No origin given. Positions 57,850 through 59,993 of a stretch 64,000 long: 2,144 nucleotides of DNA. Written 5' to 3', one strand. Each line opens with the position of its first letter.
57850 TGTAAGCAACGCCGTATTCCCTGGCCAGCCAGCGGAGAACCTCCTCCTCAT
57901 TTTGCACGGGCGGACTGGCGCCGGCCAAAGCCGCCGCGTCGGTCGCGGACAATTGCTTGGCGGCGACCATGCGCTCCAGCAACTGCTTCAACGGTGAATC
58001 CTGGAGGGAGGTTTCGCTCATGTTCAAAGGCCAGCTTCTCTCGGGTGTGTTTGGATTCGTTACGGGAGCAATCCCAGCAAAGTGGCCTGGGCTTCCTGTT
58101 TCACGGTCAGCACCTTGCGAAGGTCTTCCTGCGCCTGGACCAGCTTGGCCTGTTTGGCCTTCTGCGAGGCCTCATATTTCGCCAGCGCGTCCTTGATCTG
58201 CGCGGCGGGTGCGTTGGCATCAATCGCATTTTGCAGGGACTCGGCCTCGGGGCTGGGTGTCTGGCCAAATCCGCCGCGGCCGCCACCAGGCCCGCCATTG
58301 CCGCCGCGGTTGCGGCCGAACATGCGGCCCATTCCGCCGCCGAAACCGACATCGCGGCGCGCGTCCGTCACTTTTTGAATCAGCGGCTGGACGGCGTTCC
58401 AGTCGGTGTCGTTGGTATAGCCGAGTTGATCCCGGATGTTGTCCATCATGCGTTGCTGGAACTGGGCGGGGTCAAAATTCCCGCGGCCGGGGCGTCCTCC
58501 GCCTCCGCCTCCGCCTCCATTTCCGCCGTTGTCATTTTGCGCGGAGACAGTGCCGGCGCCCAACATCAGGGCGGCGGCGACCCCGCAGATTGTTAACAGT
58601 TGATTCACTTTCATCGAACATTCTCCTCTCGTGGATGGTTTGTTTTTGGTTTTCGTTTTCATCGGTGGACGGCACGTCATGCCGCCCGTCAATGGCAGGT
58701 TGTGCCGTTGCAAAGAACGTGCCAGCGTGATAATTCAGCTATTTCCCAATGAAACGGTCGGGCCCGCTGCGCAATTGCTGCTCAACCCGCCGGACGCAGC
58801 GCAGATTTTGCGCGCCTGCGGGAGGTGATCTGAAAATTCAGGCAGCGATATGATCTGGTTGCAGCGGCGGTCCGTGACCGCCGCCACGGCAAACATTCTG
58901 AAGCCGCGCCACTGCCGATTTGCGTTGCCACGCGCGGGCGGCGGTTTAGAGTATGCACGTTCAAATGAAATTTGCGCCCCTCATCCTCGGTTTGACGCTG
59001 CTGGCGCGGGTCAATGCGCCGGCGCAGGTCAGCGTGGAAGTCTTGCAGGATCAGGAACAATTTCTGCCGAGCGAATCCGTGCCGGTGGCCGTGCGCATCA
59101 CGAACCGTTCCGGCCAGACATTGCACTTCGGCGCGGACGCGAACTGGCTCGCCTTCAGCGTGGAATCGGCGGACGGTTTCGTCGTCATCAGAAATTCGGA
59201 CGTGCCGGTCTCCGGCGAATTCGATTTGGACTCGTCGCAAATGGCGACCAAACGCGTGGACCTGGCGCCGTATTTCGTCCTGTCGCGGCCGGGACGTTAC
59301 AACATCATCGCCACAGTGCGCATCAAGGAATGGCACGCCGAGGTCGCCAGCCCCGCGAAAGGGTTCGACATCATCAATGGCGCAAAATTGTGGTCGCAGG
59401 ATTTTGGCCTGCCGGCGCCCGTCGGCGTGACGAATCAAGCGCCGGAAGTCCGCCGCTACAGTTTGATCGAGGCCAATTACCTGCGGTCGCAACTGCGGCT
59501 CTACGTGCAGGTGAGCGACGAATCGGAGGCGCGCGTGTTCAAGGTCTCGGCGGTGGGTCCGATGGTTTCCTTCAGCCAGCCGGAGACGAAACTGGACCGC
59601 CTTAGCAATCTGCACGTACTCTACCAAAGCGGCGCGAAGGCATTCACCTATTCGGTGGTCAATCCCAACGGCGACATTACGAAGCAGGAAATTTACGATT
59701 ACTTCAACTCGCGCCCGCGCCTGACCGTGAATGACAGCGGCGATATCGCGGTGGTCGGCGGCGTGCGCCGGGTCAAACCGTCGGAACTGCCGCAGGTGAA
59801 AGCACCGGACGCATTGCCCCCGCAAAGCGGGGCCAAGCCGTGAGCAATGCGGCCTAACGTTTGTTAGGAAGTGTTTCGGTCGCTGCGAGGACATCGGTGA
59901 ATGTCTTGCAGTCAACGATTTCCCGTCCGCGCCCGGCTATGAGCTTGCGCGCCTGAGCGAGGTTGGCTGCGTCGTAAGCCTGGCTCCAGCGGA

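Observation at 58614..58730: Consensus sigma-54 promoter drives the T2SS-like operon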

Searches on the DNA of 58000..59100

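Call 45: search_rna_families(source=window, start=58000, end=59100, threshold=evalue, max_evalue=1)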
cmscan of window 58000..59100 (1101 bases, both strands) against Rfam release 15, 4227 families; matches with E-value up to 1: 2.
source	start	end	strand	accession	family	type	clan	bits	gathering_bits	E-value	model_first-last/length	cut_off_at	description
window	58810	58965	+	RF03018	RT-15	Gene; sRNA;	-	17.6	82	0.13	1-192/192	no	RT-15 RNA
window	58523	58600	+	RF02741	Rev44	Gene; antisense;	-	12.5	178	0.88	1-336/336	no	Soft rot Enterobacteriaceae Rev 44 asRNA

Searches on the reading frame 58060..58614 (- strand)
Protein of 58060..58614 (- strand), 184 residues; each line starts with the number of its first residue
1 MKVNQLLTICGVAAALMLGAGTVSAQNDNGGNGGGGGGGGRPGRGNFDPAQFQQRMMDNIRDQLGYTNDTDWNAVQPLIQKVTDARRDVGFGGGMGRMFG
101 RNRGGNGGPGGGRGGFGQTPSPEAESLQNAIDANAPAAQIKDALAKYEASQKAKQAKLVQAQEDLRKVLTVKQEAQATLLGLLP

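Call 8: search_protein_families(library=pfam, proteins=[window:58060-58614:-], max_evalue=0.01)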
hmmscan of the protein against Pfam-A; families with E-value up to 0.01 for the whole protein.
window:58060-58614:- (184 aa): 0 families

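Call 10: find_encoding_contigs(protein=window:58060-58614:-, flank=10000, max_places=10)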
Protein window:58060-58614:- (184 aa): no gene with exactly this product is on record in the collection.

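Call 28: search_protein_families(library=ncbifam, proteins=[window:58060-58614:-], max_evalue=0.1)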
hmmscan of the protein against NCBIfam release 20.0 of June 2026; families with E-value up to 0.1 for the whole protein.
window:58060-58614:- (184 aa): 0 families

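Call 43: search_protein_families(library=pfam, proteins=[window:58060-58614:-], max_evalue=10)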
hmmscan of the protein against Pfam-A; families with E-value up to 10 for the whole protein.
window:58060-58614:- (184 aa): 2 families
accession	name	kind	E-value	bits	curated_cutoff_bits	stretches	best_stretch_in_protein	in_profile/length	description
PF13865.11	FoP_duplication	-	0.03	15.4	24.6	1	85-133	7-58/81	C-terminal duplication domain of Friend of PRMT1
PF11131.13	PhrC_PhrF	-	1.5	8.9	25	0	130-141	20-31/38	Rap-phr extracellular signalling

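Call 44: search_solved_structures(query=window:58060-58614:-, max_evalue=10)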
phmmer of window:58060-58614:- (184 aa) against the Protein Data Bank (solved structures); distinct sequences matched with E-value up to 10: 18.
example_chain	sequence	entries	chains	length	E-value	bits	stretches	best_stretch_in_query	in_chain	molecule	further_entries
6eld_A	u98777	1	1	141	0.18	15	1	24-59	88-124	Nucleolysin TIA-1 isoform p40,U1 small nuclear ribonucleoprotein C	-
7xez_A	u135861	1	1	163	0.28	14.4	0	27-44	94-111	Histone acetyltransferase p300,NUT family member 1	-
8s6k_A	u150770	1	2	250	0.28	14.4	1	19-67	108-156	ScFv-G2D11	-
8pmw_A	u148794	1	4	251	0.32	14.2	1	19-65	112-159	scFv_p60.1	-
5f72_T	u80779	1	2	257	0.39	13.9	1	11-53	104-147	Single chain Fv from a Fab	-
9be8_A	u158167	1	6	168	0.39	13.9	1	14-47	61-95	Transcription attenuation protein MtrB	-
9bds_A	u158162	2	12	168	0.39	13.9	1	14-47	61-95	Transcription attenuation protein MtrB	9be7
7rk1_C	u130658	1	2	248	0.44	13.7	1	19-66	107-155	scFv 3E8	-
8dpl_H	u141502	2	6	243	0.51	13.5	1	20-67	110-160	6D6 single-chain variable fragment | Antibody 6D6 scFv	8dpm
6az1_F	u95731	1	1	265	0.59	13.3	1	97-119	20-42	ribosomal protein S5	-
8a3w_SF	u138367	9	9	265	0.64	13.2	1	97-119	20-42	40S ribosomal protein S2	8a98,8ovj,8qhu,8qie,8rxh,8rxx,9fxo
5t2a_AP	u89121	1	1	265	0.64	13.2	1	97-119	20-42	uS5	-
2xqy_G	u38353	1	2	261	1.6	12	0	38-107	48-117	A13-D6.3 MONOCLONAL ANTIBODY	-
7qix_O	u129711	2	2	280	2.5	11.3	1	85-126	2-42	S5 DRBM domain-containing protein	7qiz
5ljy_H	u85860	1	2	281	3.4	10.9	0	18-41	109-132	scFvA5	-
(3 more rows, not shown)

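Call 59: find_homologous_proteins(query=window:58060-58614:-, max_evalue=0.00001)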
Query window:58060-58614:- (184 aa): 3510 proteins with E <= 0.00001 among 4587 candidates; the best 120 are listed.
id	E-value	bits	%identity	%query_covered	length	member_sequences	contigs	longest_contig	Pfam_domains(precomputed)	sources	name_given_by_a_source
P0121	2.6e-113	394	100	100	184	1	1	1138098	-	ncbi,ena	-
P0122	6.2e-100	351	88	99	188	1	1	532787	-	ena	-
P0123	9.6e-100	350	88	99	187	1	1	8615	-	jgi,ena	-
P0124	1.0e-99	350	86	99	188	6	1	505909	-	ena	-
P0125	2.9e-99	348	84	99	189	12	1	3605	-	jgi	-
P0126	5.4e-97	341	89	99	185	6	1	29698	-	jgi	-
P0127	1.4e-96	340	85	99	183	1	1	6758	-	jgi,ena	-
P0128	6.4e-96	338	83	99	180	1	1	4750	-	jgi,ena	-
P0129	9.5e-96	337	85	99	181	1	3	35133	-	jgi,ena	-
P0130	1.0e-95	337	82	99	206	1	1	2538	-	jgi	jgi:hypothetical protein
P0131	3.0e-95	335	84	99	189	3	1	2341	-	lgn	-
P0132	3.9e-95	335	89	99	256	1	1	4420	-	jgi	jgi:Spy/CpxP family protein refolding chaperone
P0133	2.3e-94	332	79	99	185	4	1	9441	-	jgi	jgi:hypothetical protein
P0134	8.3e-94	331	89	99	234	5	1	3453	-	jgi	jgi:hypothetical protein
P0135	9.5e-94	330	83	99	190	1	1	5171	-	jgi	jgi:hypothetical protein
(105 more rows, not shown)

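Call 61: search_solved_structures(query=A1, max_evalue=10, show_alignments=2)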
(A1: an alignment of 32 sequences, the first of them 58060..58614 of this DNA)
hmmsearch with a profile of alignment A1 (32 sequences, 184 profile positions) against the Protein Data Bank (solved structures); distinct sequences matched with E-value up to 10: 4.
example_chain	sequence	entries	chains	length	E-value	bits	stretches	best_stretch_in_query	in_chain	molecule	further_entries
7bev_A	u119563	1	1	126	0.59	13.2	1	139-173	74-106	Sperm-associated antigen 1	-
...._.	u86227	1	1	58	2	11.5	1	118-148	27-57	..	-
7f0x_B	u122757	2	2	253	3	10.9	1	21-67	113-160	Antibody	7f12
7deu_B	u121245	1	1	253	3.7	10.6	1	24-67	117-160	antibody scFv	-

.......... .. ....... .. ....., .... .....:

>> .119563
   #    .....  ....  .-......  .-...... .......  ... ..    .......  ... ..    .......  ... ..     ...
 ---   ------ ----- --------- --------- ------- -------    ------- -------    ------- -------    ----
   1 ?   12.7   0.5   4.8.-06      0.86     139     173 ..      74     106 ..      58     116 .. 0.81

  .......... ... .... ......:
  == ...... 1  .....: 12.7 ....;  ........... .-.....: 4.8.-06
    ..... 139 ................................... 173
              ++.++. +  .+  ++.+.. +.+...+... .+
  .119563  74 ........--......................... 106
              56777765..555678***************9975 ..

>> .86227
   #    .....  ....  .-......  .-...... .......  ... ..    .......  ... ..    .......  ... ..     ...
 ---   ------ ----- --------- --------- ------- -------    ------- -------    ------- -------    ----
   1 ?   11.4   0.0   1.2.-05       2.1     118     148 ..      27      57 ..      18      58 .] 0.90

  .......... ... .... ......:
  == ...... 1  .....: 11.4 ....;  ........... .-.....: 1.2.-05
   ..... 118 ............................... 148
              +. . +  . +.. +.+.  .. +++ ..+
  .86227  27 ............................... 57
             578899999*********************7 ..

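Call 63: find_encoding_contigs(protein=P0121, flank=10000, max_places=2)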
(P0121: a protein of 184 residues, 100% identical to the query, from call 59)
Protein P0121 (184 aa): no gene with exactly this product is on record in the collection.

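Call 66: predict_structure(alignment_id=A1)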
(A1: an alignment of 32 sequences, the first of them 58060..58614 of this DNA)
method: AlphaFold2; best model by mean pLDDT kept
length: 184 residues; sequences in the alignment: 32
mean_pLDDT: 58.2   pTM: 0.39
mean pLDDT of the five models: 58.2, 53.4, 52.6, 48.2, 46.0
residues with pLDDT >= 90: 0; 70-90: 68; 50-70: 45; < 50: 71
segments of 3 or more residues with pLDDT < 50: 1-40, 91-100, 102-120
pLDDT, mean of each block of 10 residues (from residue 1): 37 32 35 42 53 66 68 70 65 41 40 41 73 81 76 75 76 71 68
secondary structure, 60 per line:
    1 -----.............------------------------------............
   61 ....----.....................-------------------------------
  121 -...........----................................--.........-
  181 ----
elements in order: H6-18 H49-64 H69-89 H122-132 H137-168 H171-179

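Call 68: fold_search(model_id=the predicted structure, library=pdb)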
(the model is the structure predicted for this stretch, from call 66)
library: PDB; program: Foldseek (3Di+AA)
matches with E <= 10: 66; with E <= 0.001: 0
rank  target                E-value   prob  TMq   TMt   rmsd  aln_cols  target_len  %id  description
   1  5io8_A                5.8e-01  0.84  0.34  0.56   5.1       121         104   21  Salmonella Typhimurium VirG-like (STV) protein at 2.19 Angstrom resolution solved by Iodine SAD. (released 2017-03-15)
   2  9div_B                1.8e+00  0.28  0.35  0.43   5.3       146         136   16  The crystal structure of de novo designed ChuA binding protein C8 (released 2025-05-21)
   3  7vvu_V                1.9e+00  0.06  0.17  0.23  16.9       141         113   12  NuA4 HAT module bound to the nucleosome (released 2022-08-10)
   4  2y3d_A                2.1e+00  0.72  0.42  0.65   4.5       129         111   12  Zn-bound form of Cupriavidus metallidurans CH34 CnrXs (released 2011-03-30)
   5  5lcy_A                2.3e+00  0.66  0.28  0.54   3.0        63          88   14  Formaldehyde-Responsive Regulator FrmR E64H variant from Salmonella enterica serovar Typhimurium (released 2016-08-10)
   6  2y3b                  2.3e+00  0.57  0.38  0.59   5.0       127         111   11  Co-bound form of Cupriavidus metallidurans CH34 CnrXs (released 2011-03-30)
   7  5ihf_B                2.6e+00  0.35  0.34  0.53   6.9       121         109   20  Salmonella Typhimurium VirG-like (STV) protein (released 2017-03-08)
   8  7zke_E                2.6e+00  0.06  0.19  0.04  15.5       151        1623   12  Mot1:TBP:DNA - pre-hydrolysis state (released 2023-04-26)
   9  4wwf_A                2.8e+00  0.54  0.38  0.59   5.1       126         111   12  High-resolution structure of two Ni-bound forms of the M123C mutant of C. metallidurans CnrXs (released 2015-02-11)
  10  3zg1_D                2.8e+00  0.44  0.36  0.55   5.0       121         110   11  NI-BOUND FORM OF M123A MUTANT OF CUPRIAVIDUS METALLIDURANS CH34 CNRXS (released 2013-10-23)
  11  2y39                  3.5e+00  0.38  0.37  0.58   5.3       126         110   12  Ni-bound form of Cupriavidus metallidurans CH34 CnrXs (released 2011-03-30)
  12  6hdz_A                3.5e+00  0.14  0.28  0.15   7.4       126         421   10  Pseudomonas aeruginosa Seryl-tRNA Synthetase in Complex with 5'-O-(N-(L-seryl)-Sulfamoyl)uridine (released 2019-12-04)
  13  6he1_A                3.7e+00  0.13  0.27  0.14   7.9       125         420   10  Pseudomonas aeruginosa Seryl-tRNA Synthetase in Complex with 5'-O-(N-(L-seryl)-sulfamoyl)N3-methyluridine (released 2019-12-04)
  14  1x04                  3.7e+00  0.03  0.12  0.11  20.8       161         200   13  Crystal structure of endophilin BAR domain (mutant) (released 2006-05-02)
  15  4clv_A                4.2e+00  0.33  0.37  0.46   6.1       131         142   10  Crystal Structure of dodecylphosphocholine-solubilized NccX from Cupriavidus metallidurans 31A (released 2014-10-01)
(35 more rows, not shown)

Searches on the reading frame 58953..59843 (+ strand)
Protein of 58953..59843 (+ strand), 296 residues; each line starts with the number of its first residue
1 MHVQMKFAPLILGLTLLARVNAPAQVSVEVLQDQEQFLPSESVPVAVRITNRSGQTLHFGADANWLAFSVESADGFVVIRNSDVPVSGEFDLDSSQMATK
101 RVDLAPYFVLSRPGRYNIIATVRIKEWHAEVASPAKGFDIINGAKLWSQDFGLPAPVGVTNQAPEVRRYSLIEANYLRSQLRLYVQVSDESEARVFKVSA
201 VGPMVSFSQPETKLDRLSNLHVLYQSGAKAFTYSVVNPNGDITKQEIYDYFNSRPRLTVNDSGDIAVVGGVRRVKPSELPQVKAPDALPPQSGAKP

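Call 9: search_protein_families(library=pfam, proteins=[window:58953-59843:+], max_evalue=0.01)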
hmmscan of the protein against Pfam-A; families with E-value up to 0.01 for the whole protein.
window:58953-59843:+ (296 aa): 0 families

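Call 28: search_protein_families(library=ncbifam, proteins=[window:58965-59843:+], max_evalue=0.1)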
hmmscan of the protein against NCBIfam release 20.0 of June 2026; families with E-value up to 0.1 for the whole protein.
window:58965-59843:+ (292 aa): 1 family
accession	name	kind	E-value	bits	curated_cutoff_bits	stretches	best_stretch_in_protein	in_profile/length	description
NF010307.0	PRK13744.1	equivalog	0.018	15.3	161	1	215-271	14-70/83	conjugal transfer protein TrbG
